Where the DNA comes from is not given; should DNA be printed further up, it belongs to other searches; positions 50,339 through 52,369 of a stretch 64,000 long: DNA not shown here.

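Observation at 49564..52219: DUF116-polyprenyl diphosphate synthase fusion paired with an orphan prenyltransferase-beta/terpene-cyclase-like protein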

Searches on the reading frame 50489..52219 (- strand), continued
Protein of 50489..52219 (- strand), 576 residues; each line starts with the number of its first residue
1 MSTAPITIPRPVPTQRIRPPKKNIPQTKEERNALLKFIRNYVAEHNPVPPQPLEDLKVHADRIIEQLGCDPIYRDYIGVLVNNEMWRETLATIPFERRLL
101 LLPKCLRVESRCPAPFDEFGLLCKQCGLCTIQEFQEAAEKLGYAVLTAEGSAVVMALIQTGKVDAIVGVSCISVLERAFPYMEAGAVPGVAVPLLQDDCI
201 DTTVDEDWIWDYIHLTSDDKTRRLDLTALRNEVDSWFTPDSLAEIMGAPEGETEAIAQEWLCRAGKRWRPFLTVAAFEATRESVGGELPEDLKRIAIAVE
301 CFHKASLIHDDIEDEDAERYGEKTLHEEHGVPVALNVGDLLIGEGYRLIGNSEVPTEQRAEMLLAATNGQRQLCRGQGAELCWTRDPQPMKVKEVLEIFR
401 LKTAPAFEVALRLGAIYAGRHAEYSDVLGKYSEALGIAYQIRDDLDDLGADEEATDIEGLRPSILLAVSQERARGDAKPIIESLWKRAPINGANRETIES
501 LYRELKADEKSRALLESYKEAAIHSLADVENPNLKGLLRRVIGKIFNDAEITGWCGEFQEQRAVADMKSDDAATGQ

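Call 44: search_protein_families(library=ncbifam, proteins=[L051:12552-14405:+, L051:14402-15544:+, L031:12610-14355:+, L061:14193-15419:+], max_evalue=0.00001)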
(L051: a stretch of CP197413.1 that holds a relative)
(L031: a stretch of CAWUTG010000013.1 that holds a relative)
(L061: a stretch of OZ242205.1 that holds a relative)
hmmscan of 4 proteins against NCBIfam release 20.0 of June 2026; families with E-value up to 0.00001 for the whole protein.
L051:12552-14405:+ (617 aa): 5 families
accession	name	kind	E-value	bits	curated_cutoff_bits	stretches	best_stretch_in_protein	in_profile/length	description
TIGR01787.1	squalene_cyclas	subfamily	9.3e-38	130.2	322.7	2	291-572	294-588/622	squalene/oxidosqualene cyclases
TIGR01507.1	hopene_cyclase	equivalog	4.6e-32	111.2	431.1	1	247-518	272-545/640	squalene--hopene cyclase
NF053823.1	SCO2321_fam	equivalog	6.1e-26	91.2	300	2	440-543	65-167/405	SCO2321 family membrane protein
TIGR03463.1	osq_cycl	subfamily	1.4e-25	89.7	851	1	330-599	350-631/634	2,3-oxidosqualene cyclase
TIGR04277.1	squa_tetra_cyc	equivalog_domain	7.1e-14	51.3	500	1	349-515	360-525/624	tetrahymanol synthase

L051:14402-15544:+ (380 aa): 15 families
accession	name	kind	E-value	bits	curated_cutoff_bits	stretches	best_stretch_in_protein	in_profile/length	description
TIGR03235.1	DNA_S_dndA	equivalog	3e-129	431.3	480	1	4-353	1-353/353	cysteine desulfurase DndA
NF010611.0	PRK14012.1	equivalog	1e-90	304.6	548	1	3-352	7-358/406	IscS subfamily cysteine desulfurase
TIGR02006.1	IscS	equivalog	5.8e-88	295.6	643.2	1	2-352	4-354/402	IscS subfamily cysteine desulfurase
TIGR03402.1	FeS_nifS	equivalog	3.6e-87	292.6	530.75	1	4-355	2-352/379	cysteine desulfurase NifS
TIGR03403.1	nifS_epsilon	equivalog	2.4e-62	211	587.7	1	3-353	1-353/382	NifS family cysteine desulfurase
NF002806.0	PRK02948.1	subfamily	2.5e-60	204.5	304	1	3-356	2-355/381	IscS subfamily cysteine desulfurase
TIGR01979.1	sufS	subfamily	3.3e-33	115.1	475.1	1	3-232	20-249/403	SufS family cysteine desulfurase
TIGR01977.1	am_tr_V_EF2568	hypoth_equivalog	3e-31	108.8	377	1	4-231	2-225/376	cysteine desulfurase family protein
NF041166.1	f2_encap_cargo1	exception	2e-20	73.5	800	1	35-219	280-465/623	family 2A encapsulin nanocompartment cargo protein cysteine desulfurase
NF006791.0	PRK09295.1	equivalog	5.9e-19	68.4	661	1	36-223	59-248/406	cysteine desulfurase SufS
NF008126.0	PRK10874.1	equivalog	3.5e-17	62.6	607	1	2-218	20-238/401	cysteine desulfurase CsdA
NF040779.1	Sec_lyase_SclA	exception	1.5e-16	60.3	525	1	41-232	40-227/378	selenocysteine lyase SclA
TIGR03392.1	FeS_syn_CsdA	equivalog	1.7e-15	57.1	493.6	1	2-217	17-234/398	cysteine desulfurase CsdA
TIGR01976.1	am_tr_V_VC1184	hypoth_equivalog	3.2e-15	56.3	352.35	1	3-250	20-268/401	cysteine desulfurase-like protein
TIGR04343.1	egtE_PLP_lyase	equivalog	4.3e-09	35.6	400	1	45-220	55-221/370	ergothioneine biosynthesis PLP-dependent enzyme EgtE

L031:12610-14355:+ (581 aa): 5 families
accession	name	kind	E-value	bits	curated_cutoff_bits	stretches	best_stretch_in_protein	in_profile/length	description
TIGR01787.1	squalene_cyclas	subfamily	3.9e-35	121.6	322.7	2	277-556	294-595/622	squalene/oxidosqualene cyclases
TIGR01507.1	hopene_cyclase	equivalog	1.9e-29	102.6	431.1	2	194-503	231-542/640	squalene--hopene cyclase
TIGR03463.1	osq_cycl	subfamily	1.2e-20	73.4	851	1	322-574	353-628/634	2,3-oxidosqualene cyclase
TIGR04277.1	squa_tetra_cyc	equivalog_domain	4.2e-17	61.9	500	1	395-502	432-524/624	tetrahymanol synthase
NF053823.1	SCO2321_fam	equivalog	5.2e-17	61.8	300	0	32-90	103-159/405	SCO2321 family membrane protein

L061:14193-15419:+ (408 aa): 21 families
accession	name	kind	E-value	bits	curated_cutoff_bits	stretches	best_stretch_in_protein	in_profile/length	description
NF010611.0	PRK14012.1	equivalog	1.5e-148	495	548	1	29-402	7-384/406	IscS subfamily cysteine desulfurase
TIGR02006.1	IscS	equivalog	7.2e-144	479.7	643.2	1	29-402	5-380/402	IscS subfamily cysteine desulfurase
TIGR03402.1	FeS_nifS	equivalog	5.7e-134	446.6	530.75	1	29-402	1-375/379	cysteine desulfurase NifS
TIGR03235.1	DNA_S_dndA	equivalog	1.6e-127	425.7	480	1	30-377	1-353/353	cysteine desulfurase DndA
TIGR03403.1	nifS_epsilon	equivalog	8.4e-104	347.4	587.7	1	29-401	1-377/382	NifS family cysteine desulfurase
NF002806.0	PRK02948.1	subfamily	3.3e-86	289.6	304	1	28-393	1-368/381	IscS subfamily cysteine desulfurase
TIGR01979.1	sufS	subfamily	6.6e-47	160.3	475.1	1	26-393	17-395/403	SufS family cysteine desulfurase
TIGR01977.1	am_tr_V_EF2568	hypoth_equivalog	6.7e-45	153.7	377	1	29-393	1-373/376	cysteine desulfurase family protein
NF041166.1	f2_encap_cargo1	exception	1.6e-31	110.1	800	1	27-244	245-463/623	family 2A encapsulin nanocompartment cargo protein cysteine desulfurase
TIGR03392.1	FeS_syn_CsdA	equivalog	9.4e-31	107.4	493.6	1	28-400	17-396/398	cysteine desulfurase CsdA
NF008126.0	PRK10874.1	equivalog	1.3e-30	106.9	607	1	28-401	20-400/401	cysteine desulfurase CsdA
NF006791.0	PRK09295.1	equivalog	5.5e-30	104.7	661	1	26-244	22-241/406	cysteine desulfurase SufS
TIGR01976.1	am_tr_V_VC1184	hypoth_equivalog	1.6e-28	100.1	352.35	1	26-279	17-271/401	cysteine desulfurase-like protein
NF040779.1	Sec_lyase_SclA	exception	4.2e-28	98.3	525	1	29-258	1-227/378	selenocysteine lyase SclA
TIGR04343.1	egtE_PLP_lyase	equivalog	7e-21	74.4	400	1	68-249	51-223/370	ergothioneine biosynthesis PLP-dependent enzyme EgtE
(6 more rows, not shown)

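Call 49: predict_structure(alignment_id=A1)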
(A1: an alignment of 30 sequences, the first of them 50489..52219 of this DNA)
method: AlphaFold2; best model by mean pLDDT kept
length: 576 residues; sequences in the alignment: 30
mean_pLDDT: 86.9   pTM: 0.83
mean pLDDT of the five models: 86.9, 85.6, 85.4, 83.1, 83.1
residues with pLDDT >= 90: 360; 70-90: 144; 50-70: 46; < 50: 26
segments of 3 or more residues with pLDDT < 50: 451-456, 549-558, 569-576
pLDDT, mean of each block of 10 residues (from residue 1): 53 64 93 97 93 95 97 97 94 91 87 76 79 93 86 76 89 87 87 84 91 81 78 95 96 97 92 94 83 98 95 90 96 98 98 97 98 94 92 97 96 96 93 96 83 53 92 93 87 78 93 94 91 88 70 44 55 39
secondary structure, 60 per line:
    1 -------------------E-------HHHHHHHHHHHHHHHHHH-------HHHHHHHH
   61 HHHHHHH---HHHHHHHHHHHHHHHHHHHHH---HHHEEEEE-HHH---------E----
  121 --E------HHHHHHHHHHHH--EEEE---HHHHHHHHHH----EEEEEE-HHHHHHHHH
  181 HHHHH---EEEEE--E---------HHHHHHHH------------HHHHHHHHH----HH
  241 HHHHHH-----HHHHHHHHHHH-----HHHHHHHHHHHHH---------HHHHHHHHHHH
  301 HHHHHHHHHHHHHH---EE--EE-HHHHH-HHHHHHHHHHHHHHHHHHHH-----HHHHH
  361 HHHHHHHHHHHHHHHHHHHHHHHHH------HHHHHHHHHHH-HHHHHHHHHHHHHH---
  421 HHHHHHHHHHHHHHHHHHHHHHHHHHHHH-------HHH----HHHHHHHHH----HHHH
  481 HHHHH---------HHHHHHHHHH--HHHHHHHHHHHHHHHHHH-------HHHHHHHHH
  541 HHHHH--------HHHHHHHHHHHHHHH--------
elements in order: H28-45 H53-67 H71-91 E98-102 H130-141 E144-147 H151-160 E165-170 H172-185 E189-193 H206-213 H226-234 H239-246 H252-262 H268-280 H290-314 H325-329 H331-350 H356-385 H392-402 H404-417 H421-449 H464-472 H477-485 H495-504 H507-524 H532-545 H554-568

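Call 54: fold_search(model_id=the predicted structure, library=pdb)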
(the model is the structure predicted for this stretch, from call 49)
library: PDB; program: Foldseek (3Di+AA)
matches with E <= 10: 889; with E <= 0.001: 556
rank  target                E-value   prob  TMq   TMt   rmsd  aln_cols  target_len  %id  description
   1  1wy0                  1.4e-12  1.00  0.47  0.79   3.7       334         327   26  Crystal structure of geranylgeranyl pyrophosphate synthetase from Pyrococcus horikoshii Ot3 (released 2006-02-14)
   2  6kd7                  6.8e-12  1.00  0.46  0.79   4.2       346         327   24  Crystal structure of geranylgeranyl pyrophosphate synthase (released 2019-09-11)
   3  4jyx_B                1.3e-11  1.00  0.47  0.82   3.9       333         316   21  Crystal structure of polyprenyl synthase PATL_3739 (TARGET EFI-509195) FROM PSEUDOALTEROMONAS ATLANTICA, COMPLEX WITH  (released 2013-04-10)
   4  4jyx_H                1.6e-11  1.00  0.47  0.83   3.9       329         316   21  Crystal structure of polyprenyl synthase PATL_3739 (TARGET EFI-509195) FROM PSEUDOALTEROMONAS ATLANTICA, COMPLEX WITH  (released 2013-04-10)
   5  5jfq_A                1.7e-11  1.00  0.45  0.82   3.8       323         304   24  Geranylgeranyl Pyrophosphate Synthetase from archaeon Geoglobus acetivorans (released 2017-05-24)
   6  3aqb_B                2.3e-11  1.00  0.46  0.79   3.8       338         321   20  M. luteus B-P 26 heterodimeric hexaprenyl diphosphate synthase in complex with magnesium (released 2010-11-10)
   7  4jyx_A                4.2e-11  1.00  0.47  0.82   4.0       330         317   21  Crystal structure of polyprenyl synthase PATL_3739 (TARGET EFI-509195) FROM PSEUDOALTEROMONAS ATLANTICA, COMPLEX WITH  (released 2013-04-10)
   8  5jfq_B                4.8e-11  1.00  0.47  0.84   3.6       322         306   24  Geranylgeranyl Pyrophosphate Synthetase from archaeon Geoglobus acetivorans (released 2017-05-24)
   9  8f8f_A                5.4e-11  1.00  0.46  0.73   4.4       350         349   18  The structure of Rv2173 from M. tuberculosis (APO form) (released 2023-11-29)
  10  9v4i_A                5.6e-11  1.00  0.45  0.78   4.2       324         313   23  Prenyltransferase Ord1 D219A (released 2025-10-01)
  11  9a4c_B                5.6e-11  1.00  0.43  0.68   4.7       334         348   21  Integrative model of ACP-HEPS2 by crosslinking MS and deep learning (released 2024-09-18)
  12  9v4h_B                6.1e-11  1.00  0.45  0.82   4.1       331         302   22  Prenyltransferase Ord1 Q216A-FSPP (released 2025-10-01)
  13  9v4h_A                9.3e-11  1.00  0.45  0.81   4.0       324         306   23  Prenyltransferase Ord1 Q216A-FSPP (released 2025-10-01)
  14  4gp1                  9.7e-11  1.00  0.45  0.76   4.6       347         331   22  Crystal structure of ISOPRENOID SYNTHASE A3MSH1 (TARGET EFI-501992) from pyrobaculum calidifontis complexed with DMAPP (released 2012-08-29)
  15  3qqv                  1.1e-10  1.00  0.48  0.75   4.3       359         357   24  Crystal structure of geranylgeranyl pyrophosphate synthase from corynebacterium glutamicum complexed with isoprenyl diph (released 2011-03-02)
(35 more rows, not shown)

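Call 66: find_encoding_contigs(protein=P0002, flank=10000, max_places=2)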
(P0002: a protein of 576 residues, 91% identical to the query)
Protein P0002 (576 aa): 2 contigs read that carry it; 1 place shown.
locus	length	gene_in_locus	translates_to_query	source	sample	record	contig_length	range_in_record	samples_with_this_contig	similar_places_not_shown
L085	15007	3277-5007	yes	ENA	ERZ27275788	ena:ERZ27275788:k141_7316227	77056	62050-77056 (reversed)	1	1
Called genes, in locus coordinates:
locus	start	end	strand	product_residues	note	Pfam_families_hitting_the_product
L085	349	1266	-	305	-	PF01745:IPT (weak), PF01715:IPPT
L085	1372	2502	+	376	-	-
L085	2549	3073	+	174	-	-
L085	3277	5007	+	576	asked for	PF01976:DUF116, PF00348:polyprenyl_synt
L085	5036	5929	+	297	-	PF13243:SQHop_cyclase_C (faint), PF13249:SQHop_cyclase_N (faint), PF00432:Prenyltrans (weak)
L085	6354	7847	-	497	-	PF00474:SSF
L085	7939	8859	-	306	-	PF13369:Transglut_core2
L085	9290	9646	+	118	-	PF12694:cpYpsA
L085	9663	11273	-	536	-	PF00884:Sulfatase, PF16347:SGSH_C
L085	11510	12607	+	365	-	PF01436:NHL (faint)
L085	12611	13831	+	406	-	PF04734:Ceramidase_alk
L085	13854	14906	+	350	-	-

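Call 88: find_encoding_contigs(protein=P0369, flank=8000, max_places=3)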
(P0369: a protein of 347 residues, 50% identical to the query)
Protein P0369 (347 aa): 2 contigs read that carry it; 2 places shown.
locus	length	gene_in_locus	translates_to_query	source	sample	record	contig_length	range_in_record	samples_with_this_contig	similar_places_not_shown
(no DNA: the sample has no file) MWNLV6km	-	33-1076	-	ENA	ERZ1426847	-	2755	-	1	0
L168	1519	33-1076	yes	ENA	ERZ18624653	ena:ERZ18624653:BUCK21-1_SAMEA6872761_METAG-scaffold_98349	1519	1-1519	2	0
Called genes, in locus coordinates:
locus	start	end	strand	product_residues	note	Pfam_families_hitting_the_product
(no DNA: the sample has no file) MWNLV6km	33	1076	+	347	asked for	PF00348:polyprenyl_synt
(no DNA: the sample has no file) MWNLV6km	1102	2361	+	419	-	-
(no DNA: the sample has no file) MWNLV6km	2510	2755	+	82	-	?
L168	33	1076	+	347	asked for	PF00348:polyprenyl_synt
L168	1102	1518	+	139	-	?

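Call 89: find_encoding_contigs(protein=P0383, flank=8000, max_places=3)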
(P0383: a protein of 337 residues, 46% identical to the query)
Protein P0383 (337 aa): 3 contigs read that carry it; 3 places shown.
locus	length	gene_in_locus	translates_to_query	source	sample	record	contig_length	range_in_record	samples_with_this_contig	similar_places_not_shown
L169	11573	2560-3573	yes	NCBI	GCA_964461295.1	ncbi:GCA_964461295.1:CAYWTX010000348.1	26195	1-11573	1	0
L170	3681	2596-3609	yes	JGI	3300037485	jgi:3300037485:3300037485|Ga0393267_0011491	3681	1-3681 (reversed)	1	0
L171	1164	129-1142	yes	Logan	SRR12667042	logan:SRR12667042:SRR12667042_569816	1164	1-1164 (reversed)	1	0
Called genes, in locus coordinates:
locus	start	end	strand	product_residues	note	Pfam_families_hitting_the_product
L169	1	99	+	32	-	?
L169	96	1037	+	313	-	-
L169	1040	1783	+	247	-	PF01209:Ubie_methyltran (weak), PF13489:Methyltransf_23, PF13847:Methyltransf_31, PF08241:Methyltransf_11, PF08242:Methyltransf_12, PF13649:Methyltransf_25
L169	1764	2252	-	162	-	-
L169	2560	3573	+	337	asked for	PF00348:polyprenyl_synt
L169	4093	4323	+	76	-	PF04255:DUF433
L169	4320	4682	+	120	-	PF01927:Mut7-C, PF18480:DUF5615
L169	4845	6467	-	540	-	PF02310:B12-binding (weak), PF04055:Radical_SAM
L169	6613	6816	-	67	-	-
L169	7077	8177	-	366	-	-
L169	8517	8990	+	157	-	PF07963:N_methyl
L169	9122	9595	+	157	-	PF07963:N_methyl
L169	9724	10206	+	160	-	-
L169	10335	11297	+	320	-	-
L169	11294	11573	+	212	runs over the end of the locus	-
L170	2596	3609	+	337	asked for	PF00348:polyprenyl_synt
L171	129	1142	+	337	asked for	PF00348:polyprenyl_synt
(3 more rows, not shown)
